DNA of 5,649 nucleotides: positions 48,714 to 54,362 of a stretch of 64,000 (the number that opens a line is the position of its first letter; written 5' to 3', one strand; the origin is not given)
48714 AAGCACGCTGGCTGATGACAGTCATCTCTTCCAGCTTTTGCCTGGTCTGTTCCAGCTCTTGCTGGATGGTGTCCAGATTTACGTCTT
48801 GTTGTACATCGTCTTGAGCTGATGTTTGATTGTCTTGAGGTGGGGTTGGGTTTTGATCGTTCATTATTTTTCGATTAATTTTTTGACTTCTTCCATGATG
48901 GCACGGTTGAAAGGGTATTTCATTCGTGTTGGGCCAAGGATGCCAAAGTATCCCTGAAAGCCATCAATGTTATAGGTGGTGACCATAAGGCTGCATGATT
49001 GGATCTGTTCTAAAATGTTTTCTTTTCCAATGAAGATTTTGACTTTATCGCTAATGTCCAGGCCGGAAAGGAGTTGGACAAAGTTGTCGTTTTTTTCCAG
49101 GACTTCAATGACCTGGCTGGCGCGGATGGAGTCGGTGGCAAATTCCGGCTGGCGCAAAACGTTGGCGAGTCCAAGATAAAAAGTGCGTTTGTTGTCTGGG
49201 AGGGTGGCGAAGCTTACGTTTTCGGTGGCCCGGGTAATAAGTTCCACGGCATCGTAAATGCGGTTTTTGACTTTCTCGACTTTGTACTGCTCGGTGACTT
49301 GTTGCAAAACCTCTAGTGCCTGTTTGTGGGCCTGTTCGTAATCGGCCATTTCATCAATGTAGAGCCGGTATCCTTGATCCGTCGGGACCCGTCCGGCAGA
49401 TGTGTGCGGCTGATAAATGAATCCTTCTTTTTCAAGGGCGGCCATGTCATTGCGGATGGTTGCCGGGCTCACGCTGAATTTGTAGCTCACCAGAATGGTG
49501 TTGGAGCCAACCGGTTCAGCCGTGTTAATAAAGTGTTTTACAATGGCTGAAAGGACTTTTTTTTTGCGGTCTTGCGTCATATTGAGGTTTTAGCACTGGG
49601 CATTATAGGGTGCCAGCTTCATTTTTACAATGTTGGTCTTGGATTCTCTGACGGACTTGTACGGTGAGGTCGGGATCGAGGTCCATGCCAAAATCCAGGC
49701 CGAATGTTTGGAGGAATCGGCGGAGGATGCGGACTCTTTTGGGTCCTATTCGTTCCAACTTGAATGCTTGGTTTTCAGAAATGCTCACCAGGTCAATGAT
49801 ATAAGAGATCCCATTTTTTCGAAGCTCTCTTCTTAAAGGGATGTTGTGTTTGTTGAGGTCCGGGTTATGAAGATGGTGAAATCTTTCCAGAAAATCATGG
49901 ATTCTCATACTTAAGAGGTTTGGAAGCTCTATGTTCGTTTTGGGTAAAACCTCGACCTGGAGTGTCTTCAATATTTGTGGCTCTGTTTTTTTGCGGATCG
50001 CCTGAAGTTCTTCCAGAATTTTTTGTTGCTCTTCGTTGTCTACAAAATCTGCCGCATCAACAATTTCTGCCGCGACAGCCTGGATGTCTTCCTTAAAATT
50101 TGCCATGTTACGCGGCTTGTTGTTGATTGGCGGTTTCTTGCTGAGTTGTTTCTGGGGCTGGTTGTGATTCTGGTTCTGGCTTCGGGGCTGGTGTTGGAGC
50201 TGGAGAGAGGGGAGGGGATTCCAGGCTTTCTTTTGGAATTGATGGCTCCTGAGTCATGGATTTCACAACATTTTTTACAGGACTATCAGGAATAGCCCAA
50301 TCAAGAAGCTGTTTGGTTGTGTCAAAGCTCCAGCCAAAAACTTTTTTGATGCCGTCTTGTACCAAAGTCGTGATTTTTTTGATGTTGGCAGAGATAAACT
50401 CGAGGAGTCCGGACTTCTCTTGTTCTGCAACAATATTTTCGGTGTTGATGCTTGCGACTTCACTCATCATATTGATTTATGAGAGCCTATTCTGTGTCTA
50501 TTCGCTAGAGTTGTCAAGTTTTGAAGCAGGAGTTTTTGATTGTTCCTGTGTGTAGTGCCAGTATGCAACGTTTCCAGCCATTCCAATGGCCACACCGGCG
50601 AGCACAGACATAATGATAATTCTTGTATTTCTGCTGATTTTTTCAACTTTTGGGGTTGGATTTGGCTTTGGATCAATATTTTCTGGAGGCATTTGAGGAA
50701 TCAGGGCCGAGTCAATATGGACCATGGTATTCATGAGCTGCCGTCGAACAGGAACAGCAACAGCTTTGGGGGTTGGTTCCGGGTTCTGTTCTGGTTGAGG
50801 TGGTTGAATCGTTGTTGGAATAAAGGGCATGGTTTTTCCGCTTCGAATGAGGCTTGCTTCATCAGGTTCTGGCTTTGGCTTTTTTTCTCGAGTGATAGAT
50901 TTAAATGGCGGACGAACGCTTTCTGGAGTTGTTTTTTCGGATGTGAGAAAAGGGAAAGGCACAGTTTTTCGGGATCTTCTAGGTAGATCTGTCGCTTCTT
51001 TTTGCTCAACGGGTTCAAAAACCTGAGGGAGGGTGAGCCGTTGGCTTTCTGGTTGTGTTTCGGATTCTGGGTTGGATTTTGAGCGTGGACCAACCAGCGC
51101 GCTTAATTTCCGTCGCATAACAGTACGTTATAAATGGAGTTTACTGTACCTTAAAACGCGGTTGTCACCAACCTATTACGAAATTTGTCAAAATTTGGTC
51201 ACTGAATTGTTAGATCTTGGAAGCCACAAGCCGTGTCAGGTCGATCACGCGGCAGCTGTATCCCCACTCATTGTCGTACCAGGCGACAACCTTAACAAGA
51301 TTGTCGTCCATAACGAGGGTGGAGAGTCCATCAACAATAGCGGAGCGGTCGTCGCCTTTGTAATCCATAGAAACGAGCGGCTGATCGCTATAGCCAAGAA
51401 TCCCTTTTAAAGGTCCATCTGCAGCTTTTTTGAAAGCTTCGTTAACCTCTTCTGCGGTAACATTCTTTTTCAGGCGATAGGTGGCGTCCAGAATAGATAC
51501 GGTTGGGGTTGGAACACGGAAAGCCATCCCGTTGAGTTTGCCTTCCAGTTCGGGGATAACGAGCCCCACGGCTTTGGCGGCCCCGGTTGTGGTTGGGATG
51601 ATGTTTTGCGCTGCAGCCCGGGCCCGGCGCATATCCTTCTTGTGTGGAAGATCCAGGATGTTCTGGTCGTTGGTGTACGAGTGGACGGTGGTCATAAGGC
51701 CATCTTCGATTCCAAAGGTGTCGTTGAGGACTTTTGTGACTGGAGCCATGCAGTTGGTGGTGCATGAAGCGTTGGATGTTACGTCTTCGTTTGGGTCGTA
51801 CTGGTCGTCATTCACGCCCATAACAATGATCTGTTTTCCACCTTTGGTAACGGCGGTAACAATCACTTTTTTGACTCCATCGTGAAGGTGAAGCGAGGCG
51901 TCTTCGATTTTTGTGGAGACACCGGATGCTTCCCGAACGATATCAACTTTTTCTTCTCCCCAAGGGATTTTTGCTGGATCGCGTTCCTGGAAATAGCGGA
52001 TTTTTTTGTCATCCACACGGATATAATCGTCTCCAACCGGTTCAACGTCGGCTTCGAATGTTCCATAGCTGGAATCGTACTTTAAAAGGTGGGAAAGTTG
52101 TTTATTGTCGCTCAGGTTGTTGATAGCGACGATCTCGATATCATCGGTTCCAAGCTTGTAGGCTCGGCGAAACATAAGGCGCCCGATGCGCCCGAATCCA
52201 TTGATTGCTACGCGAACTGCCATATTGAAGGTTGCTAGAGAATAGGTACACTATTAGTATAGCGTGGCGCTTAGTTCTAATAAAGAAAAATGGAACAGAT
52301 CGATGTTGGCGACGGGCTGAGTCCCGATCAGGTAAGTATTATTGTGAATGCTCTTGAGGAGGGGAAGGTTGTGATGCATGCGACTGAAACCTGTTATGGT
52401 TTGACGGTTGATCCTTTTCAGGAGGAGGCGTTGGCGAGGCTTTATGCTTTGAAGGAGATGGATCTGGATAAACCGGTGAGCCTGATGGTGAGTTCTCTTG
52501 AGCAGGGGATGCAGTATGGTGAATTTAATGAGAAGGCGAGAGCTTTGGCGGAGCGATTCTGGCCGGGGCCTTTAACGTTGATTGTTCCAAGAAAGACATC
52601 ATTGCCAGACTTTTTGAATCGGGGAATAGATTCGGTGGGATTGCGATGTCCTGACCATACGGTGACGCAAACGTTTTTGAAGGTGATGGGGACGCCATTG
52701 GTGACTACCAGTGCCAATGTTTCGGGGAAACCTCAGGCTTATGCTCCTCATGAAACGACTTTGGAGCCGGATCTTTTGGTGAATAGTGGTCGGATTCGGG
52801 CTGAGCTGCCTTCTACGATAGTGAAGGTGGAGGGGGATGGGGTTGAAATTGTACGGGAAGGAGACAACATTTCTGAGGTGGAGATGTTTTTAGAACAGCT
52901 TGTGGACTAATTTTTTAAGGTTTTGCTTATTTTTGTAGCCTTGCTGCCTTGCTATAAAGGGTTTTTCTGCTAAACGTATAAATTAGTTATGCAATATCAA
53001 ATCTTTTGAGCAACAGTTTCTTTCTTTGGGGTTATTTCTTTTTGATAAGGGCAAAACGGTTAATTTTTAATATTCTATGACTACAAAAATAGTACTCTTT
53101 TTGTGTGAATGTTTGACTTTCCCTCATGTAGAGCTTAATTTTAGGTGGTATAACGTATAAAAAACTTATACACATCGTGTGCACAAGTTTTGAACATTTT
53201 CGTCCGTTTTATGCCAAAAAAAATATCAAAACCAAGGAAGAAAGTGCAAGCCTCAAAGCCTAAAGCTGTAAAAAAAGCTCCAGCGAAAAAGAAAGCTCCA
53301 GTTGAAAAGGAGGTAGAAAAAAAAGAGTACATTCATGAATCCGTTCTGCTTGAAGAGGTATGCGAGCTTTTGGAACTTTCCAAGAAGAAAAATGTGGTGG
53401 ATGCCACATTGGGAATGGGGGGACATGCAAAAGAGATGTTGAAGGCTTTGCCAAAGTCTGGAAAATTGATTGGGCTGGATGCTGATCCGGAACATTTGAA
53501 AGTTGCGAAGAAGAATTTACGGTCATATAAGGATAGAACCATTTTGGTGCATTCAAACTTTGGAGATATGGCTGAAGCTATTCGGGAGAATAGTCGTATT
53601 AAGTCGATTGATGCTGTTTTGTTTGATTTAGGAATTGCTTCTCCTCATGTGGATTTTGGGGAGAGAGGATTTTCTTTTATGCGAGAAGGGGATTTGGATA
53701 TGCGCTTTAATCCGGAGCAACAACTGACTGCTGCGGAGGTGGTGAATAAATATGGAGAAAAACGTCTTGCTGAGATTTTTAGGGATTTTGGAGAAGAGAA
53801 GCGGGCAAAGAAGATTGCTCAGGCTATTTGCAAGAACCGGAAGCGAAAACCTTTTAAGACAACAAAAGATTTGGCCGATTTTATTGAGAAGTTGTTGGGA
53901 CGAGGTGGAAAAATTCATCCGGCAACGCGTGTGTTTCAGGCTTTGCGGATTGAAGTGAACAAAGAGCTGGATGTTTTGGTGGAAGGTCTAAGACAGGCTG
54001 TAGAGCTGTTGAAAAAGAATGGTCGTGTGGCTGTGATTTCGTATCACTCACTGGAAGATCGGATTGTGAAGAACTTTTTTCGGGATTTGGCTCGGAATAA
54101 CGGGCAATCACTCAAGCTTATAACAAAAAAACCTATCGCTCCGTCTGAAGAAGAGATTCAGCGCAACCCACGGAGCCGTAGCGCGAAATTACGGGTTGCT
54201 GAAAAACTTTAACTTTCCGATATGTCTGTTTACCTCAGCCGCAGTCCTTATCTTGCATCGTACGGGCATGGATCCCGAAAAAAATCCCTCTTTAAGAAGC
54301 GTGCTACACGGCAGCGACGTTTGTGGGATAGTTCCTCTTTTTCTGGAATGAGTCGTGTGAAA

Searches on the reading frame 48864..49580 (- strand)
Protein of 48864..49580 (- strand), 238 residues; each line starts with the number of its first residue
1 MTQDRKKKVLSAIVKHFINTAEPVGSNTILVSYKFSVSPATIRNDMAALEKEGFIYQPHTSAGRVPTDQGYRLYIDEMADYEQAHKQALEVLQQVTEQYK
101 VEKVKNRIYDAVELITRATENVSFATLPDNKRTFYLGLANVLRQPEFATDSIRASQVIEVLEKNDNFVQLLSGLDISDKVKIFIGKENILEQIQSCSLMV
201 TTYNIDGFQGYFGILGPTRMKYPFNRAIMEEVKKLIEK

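Call 16: search_protein_families(library=pfam, proteins=[window:48864-49580:-], max_evalue=0.001)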
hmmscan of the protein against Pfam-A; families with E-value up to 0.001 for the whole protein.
window:48864-49580:- (238 aa): 3 families
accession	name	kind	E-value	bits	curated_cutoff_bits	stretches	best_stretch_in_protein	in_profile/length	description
PF01628.27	HrcA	-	1.6e-25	90.8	22.2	1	90-223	88-212/215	HrcA protein C terminal domain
PF08220.18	HTH_DeoR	-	6.2e-05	23.1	21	1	32-60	21-49/57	DeoR-like helix-turn-helix domain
PF08279.18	HTH_11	-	0.00022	21.5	25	0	34-54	24-44/55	HTH domain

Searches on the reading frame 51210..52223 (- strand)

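Call 16: search_protein_families(library=pfam, proteins=[window:51210-52223:-], max_evalue=0.001)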
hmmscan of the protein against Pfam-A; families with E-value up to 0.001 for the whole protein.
window:51210-52223:- (337 aa): 2 families
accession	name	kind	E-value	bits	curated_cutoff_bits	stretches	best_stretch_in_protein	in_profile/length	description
PF02800.25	Gp_dh_C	-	6.4e-71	237.5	24.4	1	159-316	1-158/158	Glyceraldehyde 3-phosphate dehydrogenase, C-terminal domain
PF00044.30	Gp_dh_N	-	5.1e-33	113.8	31.7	1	3-104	1-99/101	Glyceraldehyde 3-phosphate dehydrogenase, NAD binding domain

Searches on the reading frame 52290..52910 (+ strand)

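Call 16: search_protein_families(library=pfam, proteins=[window:52290-52910:+], max_evalue=0.001)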
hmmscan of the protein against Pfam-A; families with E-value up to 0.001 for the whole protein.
window:52290-52910:+ (206 aa): 1 family
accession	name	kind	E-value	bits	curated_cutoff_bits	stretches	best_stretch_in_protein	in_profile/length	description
PF01300.24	Sua5_yciO_yrdC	-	3e-48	164.1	25.1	1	21-191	2-178/178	Telomere recombination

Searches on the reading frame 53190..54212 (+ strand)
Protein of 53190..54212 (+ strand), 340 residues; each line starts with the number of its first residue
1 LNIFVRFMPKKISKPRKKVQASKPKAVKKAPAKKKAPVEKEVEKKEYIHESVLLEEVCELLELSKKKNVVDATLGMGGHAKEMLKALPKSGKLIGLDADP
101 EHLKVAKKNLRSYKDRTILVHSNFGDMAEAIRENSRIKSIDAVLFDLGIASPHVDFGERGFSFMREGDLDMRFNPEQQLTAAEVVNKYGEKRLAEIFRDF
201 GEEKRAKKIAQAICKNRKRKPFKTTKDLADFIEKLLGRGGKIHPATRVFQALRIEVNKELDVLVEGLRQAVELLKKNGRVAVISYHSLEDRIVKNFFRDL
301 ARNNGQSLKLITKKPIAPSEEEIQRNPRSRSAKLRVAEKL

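Call 16: search_protein_families(library=pfam, proteins=[window:53190-54212:+], max_evalue=0.001)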
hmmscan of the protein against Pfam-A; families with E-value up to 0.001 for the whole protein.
window:53190-54212:+ (340 aa): 7 families
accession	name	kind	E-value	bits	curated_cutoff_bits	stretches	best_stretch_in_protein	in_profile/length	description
PF01795.25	Methyltransf_5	-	3.5e-109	365.4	27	1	47-339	2-308/309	MraW methylase family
PF09445.16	Methyltransf_15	-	6.2e-06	26.3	22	1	68-152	3-79/165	RNA cap guanine-N2 methyltransferase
PF13847.12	Methyltransf_31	-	3.6e-05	23.9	27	0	64-144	2-79/145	Methyltransferase domain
PF01596.23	Methyltransf_3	-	0.00011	22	22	1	60-169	39-149/204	O-methyltransferase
PF13649.12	Methyltransf_25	-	0.00019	22.5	27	1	69-128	1-59/97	Methyltransferase domain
PF01135.25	PCMT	-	0.00019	21.7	20.3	1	41-123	49-131/210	Protein-L-isoaspartate(D-aspartate) O-methyltransferase (PCMT)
PF06962.18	rRNA_methylase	-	0.00076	19.9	22.7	0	264-307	70-118/137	Putative rRNA methylase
